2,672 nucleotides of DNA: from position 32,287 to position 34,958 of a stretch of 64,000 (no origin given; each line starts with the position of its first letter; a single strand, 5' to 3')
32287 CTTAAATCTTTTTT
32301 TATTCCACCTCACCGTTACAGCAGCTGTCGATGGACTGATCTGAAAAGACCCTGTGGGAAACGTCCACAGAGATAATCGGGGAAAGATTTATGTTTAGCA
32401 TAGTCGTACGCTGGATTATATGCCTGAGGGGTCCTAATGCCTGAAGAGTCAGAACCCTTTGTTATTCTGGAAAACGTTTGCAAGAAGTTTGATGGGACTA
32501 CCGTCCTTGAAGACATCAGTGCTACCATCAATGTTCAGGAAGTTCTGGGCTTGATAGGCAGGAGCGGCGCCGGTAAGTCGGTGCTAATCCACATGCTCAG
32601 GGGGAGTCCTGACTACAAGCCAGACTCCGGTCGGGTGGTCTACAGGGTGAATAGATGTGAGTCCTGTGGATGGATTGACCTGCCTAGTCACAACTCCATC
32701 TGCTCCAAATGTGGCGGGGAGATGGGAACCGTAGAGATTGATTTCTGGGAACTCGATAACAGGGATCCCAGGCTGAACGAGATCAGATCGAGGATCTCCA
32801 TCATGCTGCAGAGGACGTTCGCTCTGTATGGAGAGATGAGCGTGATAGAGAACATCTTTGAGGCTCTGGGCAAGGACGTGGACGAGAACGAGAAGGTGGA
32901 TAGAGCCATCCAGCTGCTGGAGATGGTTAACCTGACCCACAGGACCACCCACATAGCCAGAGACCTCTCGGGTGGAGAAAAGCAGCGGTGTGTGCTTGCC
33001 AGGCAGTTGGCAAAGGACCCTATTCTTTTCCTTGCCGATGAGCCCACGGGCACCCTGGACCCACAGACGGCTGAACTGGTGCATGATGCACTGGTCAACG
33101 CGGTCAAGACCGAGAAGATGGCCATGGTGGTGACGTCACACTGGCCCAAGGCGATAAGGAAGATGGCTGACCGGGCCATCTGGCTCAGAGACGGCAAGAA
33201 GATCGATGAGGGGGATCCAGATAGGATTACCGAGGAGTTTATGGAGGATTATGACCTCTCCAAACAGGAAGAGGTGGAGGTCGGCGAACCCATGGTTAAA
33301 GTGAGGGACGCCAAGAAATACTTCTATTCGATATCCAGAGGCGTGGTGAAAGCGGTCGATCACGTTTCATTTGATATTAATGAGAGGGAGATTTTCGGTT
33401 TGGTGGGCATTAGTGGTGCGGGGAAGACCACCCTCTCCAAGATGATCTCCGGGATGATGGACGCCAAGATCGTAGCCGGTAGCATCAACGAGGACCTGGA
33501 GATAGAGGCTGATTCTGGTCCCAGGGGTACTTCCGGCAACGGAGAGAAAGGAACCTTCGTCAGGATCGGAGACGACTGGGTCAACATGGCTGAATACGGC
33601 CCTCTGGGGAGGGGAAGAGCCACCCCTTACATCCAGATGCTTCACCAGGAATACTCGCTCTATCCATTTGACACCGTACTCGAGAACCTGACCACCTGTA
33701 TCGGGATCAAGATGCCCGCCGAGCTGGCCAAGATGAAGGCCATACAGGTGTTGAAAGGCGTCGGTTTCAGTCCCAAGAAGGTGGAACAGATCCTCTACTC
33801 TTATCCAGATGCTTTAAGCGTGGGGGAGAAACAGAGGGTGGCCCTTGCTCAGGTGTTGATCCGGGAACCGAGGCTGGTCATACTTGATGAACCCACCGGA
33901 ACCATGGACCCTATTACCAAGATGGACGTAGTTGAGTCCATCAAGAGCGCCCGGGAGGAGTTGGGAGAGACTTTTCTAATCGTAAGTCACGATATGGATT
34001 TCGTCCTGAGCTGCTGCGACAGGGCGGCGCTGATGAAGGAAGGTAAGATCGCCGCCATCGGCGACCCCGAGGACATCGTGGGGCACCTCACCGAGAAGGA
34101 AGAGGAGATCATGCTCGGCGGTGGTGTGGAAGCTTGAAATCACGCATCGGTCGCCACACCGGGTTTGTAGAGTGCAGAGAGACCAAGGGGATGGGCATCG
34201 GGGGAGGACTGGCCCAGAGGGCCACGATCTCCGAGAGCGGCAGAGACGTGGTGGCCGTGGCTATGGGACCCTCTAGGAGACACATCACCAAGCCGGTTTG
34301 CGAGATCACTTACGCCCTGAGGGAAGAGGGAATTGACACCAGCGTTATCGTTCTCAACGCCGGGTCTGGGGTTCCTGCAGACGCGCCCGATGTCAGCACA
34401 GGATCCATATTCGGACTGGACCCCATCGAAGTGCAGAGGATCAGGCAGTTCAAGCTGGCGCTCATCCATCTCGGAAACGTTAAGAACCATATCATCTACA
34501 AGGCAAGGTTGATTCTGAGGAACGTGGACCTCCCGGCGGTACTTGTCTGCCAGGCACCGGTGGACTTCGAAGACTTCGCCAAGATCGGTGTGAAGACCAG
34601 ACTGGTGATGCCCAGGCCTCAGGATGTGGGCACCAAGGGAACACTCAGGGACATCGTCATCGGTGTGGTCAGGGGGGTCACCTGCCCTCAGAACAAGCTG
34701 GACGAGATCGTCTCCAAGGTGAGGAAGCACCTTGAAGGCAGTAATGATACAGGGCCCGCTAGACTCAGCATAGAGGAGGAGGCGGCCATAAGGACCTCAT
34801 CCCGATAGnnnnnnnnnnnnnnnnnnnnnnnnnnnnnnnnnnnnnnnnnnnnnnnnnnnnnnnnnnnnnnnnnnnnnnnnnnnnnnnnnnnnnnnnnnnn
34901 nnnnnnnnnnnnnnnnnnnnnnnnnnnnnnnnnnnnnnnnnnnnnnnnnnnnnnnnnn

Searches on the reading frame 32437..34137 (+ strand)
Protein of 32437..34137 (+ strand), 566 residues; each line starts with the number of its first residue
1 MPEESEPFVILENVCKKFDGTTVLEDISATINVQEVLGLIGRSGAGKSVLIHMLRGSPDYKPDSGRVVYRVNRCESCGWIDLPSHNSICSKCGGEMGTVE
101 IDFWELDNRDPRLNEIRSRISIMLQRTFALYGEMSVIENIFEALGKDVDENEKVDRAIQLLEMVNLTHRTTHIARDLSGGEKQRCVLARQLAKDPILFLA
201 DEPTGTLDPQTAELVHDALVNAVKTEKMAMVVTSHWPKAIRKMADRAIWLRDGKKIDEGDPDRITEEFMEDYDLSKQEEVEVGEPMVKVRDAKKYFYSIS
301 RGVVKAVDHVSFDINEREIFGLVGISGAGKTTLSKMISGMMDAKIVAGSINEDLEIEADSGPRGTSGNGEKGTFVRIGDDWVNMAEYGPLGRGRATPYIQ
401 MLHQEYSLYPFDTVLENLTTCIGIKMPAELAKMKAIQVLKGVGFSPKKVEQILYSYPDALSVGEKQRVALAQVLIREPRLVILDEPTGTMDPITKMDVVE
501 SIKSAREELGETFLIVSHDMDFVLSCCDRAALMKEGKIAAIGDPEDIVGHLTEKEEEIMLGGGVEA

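Call 8: search_protein_families(library=pfam, proteins=[window:32437-34137:+])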
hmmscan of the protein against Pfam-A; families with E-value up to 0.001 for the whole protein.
window:32437-34137:+ (566 aa): 6 families
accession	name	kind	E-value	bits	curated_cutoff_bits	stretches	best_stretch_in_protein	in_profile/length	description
PF00005.33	ABC_tran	-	5.3e-50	170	25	2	308-487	2-136/137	ABC transporter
PF03193.22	RsgA_GTPase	-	2.3e-07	31.3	30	0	272-345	63-134/174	RsgA GTPase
PF13304.12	AAA_21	-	5.1e-06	27.2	27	0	461-523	239-302/304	AAA domain, putative AbiEii toxin, Type IV TA system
PF13401.12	AAA_22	-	6.1e-05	23.8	27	0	36-89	7-55/130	AAA domain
PF13555.12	AAA_29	-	0.00019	21.6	27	0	30-51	18-39/61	P-loop containing region of AAA domain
PF25201.1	nSTAND6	-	0.00048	20.6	27.7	0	22-60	6-44/148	Novel STAND NTPase 6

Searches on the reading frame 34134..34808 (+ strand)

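Call 8: search_protein_families(library=pfam, proteins=[window:34134-34808:+])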
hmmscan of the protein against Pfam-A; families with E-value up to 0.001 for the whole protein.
window:34134-34808:+ (224 aa): 1 family
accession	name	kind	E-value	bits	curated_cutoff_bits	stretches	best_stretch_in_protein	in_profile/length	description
PF04609.17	MCR_C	-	5.8e-07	29.4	25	1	36-148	69-172/271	Methyl-coenzyme M reductase operon protein C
